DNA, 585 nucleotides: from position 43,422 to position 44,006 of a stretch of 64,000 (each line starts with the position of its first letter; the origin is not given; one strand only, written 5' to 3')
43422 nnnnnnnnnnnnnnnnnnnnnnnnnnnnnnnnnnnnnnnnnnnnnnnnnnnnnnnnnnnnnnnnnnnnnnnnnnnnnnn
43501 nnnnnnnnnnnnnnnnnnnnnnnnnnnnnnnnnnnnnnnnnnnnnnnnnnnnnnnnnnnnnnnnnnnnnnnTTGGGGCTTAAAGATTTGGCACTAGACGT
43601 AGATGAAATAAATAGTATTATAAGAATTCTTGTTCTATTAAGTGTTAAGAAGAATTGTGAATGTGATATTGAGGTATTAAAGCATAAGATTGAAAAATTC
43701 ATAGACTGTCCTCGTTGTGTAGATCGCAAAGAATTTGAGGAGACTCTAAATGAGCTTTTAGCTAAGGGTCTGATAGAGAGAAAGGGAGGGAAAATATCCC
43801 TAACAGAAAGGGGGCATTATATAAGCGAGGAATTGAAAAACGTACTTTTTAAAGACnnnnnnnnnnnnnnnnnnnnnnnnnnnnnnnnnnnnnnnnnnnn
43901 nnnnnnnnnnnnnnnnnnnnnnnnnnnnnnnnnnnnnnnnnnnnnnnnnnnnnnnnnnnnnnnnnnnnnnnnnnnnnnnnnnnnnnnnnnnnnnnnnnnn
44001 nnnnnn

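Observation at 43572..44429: VIT1/CCC1 transporter with a 95-aa N-terminal Cys4 + wHTH-like domain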

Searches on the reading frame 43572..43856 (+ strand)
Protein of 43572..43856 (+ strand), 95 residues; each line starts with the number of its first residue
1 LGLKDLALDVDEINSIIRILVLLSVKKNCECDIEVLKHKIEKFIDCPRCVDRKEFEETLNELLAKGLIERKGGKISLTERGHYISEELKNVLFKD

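Call 3: search_protein_families(library=pfam, proteins=[window:43572-43856:+], max_evalue=10)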
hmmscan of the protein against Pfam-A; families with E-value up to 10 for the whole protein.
window:43572-43856:+ (95 aa): 15 families
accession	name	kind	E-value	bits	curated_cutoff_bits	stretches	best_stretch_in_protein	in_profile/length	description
PF14947.12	HTH_45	-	0.00014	22.3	25.5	1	53-91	34-72/77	Winged helix-turn-helix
PF14277.12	DUF4364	-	0.002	18.4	26.9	1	32-92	13-77/162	Domain of unknown function (DUF4364)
PF06969.22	HemN_C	-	0.004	17.6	24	1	55-81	38-64/67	HemN C-terminal domain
PF23589.2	WH_AprA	-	0.0045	18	27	1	51-88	34-71/94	AprA winged helix domain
PF25213.1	HVO_A0261_N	-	0.018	15.3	35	1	58-91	44-77/86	HVO_A0261 N-terminal domain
PF23165.1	zf-C2H2_FBX41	-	0.02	14.8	24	1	45-56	4-15/30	F-box only protein 41 C2H2 zinc finger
PF04633.17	Herpes_BMRF2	-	0.027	14.2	25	1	9-50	288-329/349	Herpesvirus BMRF2 protein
PF04458.17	DUF505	-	0.049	12.4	28.7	1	40-90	488-539/622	Protein of unknown function (DUF505)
PF09840.14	DUF2067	-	0.059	13.4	24.9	1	49-79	149-180/187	Uncharacterized protein conserved in archaea (DUF2067)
PF09106.17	SelB-wing_2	-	0.06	13.9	22.3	1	50-77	30-57/57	Elongation factor SelB, winged helix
PF14394.12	DUF4423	-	0.063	13.5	30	1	17-90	24-89/165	Domain of unknown function (DUF4423)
PF24406.1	nSTAND_NTPase4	-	0.083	13.4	27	1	53-75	23-46/58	Novel STAND NTPase 4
PF09821.14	AAA_assoc_C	-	0.11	13.6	27.6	0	66-85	25-44/119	C-terminal AAA-associated domain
PF24409.1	wHTH-PRTase_assc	-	0.11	13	27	1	51-89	24-59/83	wHTH-PRTase associated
PF20288.3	MC2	-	0.18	12.1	26.9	0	16-36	9-29/145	ABC-three component (ABC-3C) system Middle Component 2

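Call 4: search_protein_families(library=ncbifam, proteins=[window:43572-43856:+], max_evalue=10)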
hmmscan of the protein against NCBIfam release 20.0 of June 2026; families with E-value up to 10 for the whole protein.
window:43572-43856:+ (95 aa): 4 families
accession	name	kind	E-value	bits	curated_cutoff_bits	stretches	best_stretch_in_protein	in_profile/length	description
NF053610.1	Sso10a_fam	subfamily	0.0032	17.4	60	1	54-82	33-61/64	Sso10a family chromatin protein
NF045919.1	HphnlacHdxRed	equivalog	0.059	12.4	340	1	50-89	238-277/309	p-hydroxyphenylacetate 3-hydroxylase reductase component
NF047366.1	TscT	equivalog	0.064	13.7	100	1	27-72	6-51/100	type II toxin-antitoxin system toxin TscT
NF006067.1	PRK08208.1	equivalog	0.2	10.5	380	1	53-93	375-415/427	STM4012 family radical SAM protein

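Call 35: search_protein_representatives(alignment_id=A2)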
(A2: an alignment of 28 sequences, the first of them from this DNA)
Query: 28 sequences, 90 profile positions. Proteins with E-value up to 0.001 (for the whole library): 51; up to 1e-10: 27; up to 1e-30: 4. The best 51 are listed.
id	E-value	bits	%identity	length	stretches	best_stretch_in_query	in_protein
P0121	3.7e-34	132.8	-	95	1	1-90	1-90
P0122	6.3e-33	128.8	-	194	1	1-90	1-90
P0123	2.3e-32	127.1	-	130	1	1-90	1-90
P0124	3.6e-31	123.2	-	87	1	1-86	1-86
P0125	4.0e-30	119.9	-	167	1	1-90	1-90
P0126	8.0e-29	115.7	-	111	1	1-88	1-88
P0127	5.9e-26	106.5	-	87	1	1-79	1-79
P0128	6.0e-25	103.3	-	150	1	1-85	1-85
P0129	3.6e-24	100.8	-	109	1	7-86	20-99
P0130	1.8e-23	98.5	-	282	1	1-86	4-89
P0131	5.9e-23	96.9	-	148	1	1-90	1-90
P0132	6.0e-23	96.9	-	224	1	1-90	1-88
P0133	2.7e-21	91.6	-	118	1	1-68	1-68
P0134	3.4e-21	91.2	-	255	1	1-89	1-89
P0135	1.5e-20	89.2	-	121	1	21-89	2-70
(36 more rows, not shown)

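Call 56: search_solved_structures(query=A2, max_evalue=10, show_alignments=3)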
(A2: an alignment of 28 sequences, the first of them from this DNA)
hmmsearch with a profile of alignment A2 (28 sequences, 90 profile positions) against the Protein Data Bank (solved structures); distinct sequences matched with E-value up to 10: 11.
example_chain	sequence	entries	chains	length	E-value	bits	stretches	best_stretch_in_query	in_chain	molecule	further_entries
2wjv_D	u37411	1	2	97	0.025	17.9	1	42-79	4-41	REGULATOR OF NONSENSE TRANSCRIPTS 2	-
5zc2_B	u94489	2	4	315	0.13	15.6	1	46-80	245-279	p-hydroxyphenylacetate 3-hydroxylase, reductase component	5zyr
1ykh_B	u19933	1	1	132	0.21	14.9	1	32-86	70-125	RNA polymerase II holoenzyme component SRB7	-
5oqm_n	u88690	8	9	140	0.21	14.9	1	33-86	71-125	Mediator of RNA polymerase II transcription subunit 21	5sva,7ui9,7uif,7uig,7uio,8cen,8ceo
3df8_A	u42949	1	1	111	0.22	14.9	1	46-87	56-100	possible HxlR family transcriptional factor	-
1yke_B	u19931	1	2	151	0.29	14.5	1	32-86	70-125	RNA polymerase II holoenzyme component SRB7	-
3fk8_A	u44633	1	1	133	0.36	14.2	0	38-72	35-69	Disulphide isomerase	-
7qca_LR0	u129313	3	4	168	0.4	14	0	48-71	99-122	60S ribosomal protein L19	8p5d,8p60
3hdp_A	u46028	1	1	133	0.82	13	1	31-63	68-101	Glyoxalase-I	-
2qh0_A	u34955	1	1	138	0.9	12.9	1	31-63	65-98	Lactoylglutathione lyase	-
9fqr_Xr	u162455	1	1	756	0.96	12.8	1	30-58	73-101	Cilia and flagella associated protein 251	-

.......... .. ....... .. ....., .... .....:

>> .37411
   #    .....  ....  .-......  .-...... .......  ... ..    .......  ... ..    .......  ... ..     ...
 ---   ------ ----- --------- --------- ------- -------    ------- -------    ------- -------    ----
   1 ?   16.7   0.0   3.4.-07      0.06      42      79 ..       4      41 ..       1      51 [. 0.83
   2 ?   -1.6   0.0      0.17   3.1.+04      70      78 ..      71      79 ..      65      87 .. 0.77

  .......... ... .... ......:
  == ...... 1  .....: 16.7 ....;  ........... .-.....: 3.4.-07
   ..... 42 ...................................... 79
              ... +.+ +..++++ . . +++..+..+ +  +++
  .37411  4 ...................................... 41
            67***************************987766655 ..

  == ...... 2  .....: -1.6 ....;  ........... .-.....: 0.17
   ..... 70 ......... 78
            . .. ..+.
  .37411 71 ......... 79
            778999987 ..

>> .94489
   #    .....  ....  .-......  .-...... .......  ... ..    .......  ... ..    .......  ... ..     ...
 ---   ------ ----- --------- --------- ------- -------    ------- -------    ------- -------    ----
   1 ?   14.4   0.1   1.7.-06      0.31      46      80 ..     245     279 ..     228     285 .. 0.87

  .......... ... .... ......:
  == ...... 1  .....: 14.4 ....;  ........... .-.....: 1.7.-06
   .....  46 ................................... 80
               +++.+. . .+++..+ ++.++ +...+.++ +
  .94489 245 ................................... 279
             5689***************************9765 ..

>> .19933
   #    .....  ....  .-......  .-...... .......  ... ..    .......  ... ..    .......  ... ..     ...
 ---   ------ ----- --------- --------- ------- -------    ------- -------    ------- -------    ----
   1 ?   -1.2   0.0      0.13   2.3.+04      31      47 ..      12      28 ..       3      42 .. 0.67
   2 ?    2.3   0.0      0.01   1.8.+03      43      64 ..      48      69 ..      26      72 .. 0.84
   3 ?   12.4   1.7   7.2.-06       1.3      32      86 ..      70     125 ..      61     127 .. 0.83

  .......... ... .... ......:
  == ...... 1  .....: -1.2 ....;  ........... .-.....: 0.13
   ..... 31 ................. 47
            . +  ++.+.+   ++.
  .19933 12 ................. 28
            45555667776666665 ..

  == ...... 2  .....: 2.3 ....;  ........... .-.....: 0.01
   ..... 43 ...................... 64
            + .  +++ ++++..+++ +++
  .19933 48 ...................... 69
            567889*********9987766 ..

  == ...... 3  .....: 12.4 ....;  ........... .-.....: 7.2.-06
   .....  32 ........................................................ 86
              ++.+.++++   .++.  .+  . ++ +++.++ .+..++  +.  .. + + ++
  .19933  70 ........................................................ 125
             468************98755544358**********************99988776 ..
